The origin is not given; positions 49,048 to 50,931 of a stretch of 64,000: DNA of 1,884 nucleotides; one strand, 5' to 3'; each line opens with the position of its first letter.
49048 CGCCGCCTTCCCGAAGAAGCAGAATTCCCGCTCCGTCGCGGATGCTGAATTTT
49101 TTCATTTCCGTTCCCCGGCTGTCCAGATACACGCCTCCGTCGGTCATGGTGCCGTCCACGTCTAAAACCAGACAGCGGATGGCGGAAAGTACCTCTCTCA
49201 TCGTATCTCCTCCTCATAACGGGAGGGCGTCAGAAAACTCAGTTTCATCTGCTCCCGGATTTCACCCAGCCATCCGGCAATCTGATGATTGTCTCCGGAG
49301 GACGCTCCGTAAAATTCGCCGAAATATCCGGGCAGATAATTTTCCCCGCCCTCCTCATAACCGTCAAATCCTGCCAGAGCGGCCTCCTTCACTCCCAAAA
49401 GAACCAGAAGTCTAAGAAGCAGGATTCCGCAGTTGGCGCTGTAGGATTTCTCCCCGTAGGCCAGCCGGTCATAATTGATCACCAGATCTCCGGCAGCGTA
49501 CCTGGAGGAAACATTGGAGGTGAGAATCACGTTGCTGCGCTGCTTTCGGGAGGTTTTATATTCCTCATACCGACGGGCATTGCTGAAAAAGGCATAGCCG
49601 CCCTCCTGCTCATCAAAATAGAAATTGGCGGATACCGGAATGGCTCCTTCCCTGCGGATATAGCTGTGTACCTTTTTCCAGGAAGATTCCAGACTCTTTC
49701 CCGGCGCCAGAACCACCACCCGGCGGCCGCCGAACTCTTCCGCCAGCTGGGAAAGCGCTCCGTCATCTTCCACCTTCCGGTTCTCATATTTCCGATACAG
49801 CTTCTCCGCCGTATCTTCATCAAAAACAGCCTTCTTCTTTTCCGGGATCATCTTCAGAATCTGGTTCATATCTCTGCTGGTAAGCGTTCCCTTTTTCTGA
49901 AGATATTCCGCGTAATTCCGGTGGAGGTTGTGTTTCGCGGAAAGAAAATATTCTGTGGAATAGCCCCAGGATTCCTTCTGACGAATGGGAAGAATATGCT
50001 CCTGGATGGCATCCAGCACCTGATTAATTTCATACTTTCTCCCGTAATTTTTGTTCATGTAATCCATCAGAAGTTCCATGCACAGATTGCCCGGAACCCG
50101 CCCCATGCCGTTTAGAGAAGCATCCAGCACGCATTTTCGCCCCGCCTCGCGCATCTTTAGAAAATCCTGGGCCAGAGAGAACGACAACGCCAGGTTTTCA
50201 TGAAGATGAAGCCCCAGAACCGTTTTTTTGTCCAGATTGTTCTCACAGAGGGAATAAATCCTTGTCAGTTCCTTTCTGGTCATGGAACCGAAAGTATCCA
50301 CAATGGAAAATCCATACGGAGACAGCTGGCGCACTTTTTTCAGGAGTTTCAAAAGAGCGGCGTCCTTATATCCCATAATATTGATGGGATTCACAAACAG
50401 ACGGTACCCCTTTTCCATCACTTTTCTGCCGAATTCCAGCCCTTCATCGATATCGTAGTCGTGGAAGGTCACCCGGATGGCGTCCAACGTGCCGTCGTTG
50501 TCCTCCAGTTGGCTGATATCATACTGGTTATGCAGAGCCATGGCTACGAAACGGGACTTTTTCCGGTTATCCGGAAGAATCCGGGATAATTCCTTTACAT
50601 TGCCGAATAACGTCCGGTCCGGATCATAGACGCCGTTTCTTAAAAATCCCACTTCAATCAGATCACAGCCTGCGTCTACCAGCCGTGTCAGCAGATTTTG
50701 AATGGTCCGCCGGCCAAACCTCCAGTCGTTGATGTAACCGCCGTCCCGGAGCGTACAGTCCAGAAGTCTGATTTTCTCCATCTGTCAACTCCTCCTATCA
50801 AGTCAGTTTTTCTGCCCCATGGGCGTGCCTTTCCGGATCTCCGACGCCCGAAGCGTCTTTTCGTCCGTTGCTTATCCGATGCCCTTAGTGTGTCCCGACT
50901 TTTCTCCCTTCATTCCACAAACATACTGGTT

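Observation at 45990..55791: Three paralogues of an uncharacterised about 430-aa module, two fused to HAD phosphatase-like domains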

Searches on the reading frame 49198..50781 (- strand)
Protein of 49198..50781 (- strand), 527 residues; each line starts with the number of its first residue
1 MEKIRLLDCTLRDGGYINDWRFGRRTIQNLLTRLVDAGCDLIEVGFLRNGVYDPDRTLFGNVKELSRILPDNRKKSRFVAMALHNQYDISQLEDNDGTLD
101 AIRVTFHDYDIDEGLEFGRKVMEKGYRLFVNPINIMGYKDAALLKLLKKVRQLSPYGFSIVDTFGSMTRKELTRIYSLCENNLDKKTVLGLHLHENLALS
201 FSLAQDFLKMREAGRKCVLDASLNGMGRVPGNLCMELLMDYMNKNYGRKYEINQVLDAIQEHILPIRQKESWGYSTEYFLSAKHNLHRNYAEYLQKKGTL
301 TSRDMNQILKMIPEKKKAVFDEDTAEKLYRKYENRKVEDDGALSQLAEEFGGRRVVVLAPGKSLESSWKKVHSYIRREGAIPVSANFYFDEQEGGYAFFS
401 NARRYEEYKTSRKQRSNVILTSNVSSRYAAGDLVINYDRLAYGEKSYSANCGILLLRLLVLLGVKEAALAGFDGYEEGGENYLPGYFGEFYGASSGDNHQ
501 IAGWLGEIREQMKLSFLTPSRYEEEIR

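Call 12: search_protein_families(library=pfam, proteins=[window:49198-50781:-], max_evalue=0.01)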
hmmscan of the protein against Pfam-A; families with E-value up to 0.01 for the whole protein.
window:49198-50781:- (527 aa): 1 family
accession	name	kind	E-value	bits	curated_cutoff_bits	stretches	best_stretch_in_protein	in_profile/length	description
PF00682.25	HMGL-like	-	1.2e-14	54.8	29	2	139-244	140-241/260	HMGL-like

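Call 58: search_protein_families(library=ncbifam, proteins=[window:49198-50781:-], max_evalue=0.001)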
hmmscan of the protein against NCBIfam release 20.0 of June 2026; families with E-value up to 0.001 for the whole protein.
window:49198-50781:- (527 aa): 8 families
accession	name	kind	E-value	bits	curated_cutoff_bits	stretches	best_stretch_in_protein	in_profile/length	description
NF006049.0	PRK08195.1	subfamily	6.9e-17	61.5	229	1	2-270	6-274/344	4-hyroxy-2-oxovalerate/4-hydroxy-2-oxopentanoic acid aldolase,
TIGR03217.1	4OH_2_O_val_ald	equivalog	4.1e-14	52.5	286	1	146-270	145-269/334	4-hydroxy-2-oxovalerate aldolase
NF002085.0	PRK00915.1-2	subfamily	5.1e-06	25.5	517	0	143-253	156-260/504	2-isopropylmalate synthase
TIGR00973.1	leuA_bact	equivalog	9.1e-06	24.4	598.7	0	157-239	162-242/494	2-isopropylmalate synthase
TIGR02090.1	LEU1_arch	subfamily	1.2e-05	24.6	484.75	1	5-254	2-248/363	isopropylmalate/citramalate/homocitrate synthases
NF002086.0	PRK00915.1-3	equivalog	1.6e-05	23.6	532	0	159-239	169-247/516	2-isopropylmalate synthase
NF002088.0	PRK00915.1-5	equivalog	5.8e-05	21.8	697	0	158-236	165-241/514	2-isopropylmalate synthase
TIGR02146.1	LysS_fung_arch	equivalog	0.00017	20.9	413.55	0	142-252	140-246/344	homocitrate synthase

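Call 59: search_solved_structures(query=window:49198-50781:-, max_evalue=0.01)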
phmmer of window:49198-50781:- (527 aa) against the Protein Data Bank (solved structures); distinct sequences matched with E-value up to 0.01: 5.
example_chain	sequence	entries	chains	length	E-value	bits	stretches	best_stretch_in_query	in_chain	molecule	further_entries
3dxi_A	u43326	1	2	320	1.6e-27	99.6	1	4-289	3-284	Putative aldolase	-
8ih7_A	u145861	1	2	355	1.9e-10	43.3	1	2-269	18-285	4-hydroxy-2-oxovalerate aldolase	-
4jn6_A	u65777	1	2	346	1.2e-05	27.5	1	3-266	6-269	4-hydroxy-2-oxovalerate aldolase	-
1nvm_A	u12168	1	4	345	0.00018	23.5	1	3-268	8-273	4-hydroxy-2-oxovalerate aldolase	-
4lrs_A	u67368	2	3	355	0.00053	22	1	3-273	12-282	4-hydroxy-2-oxovalerate aldolase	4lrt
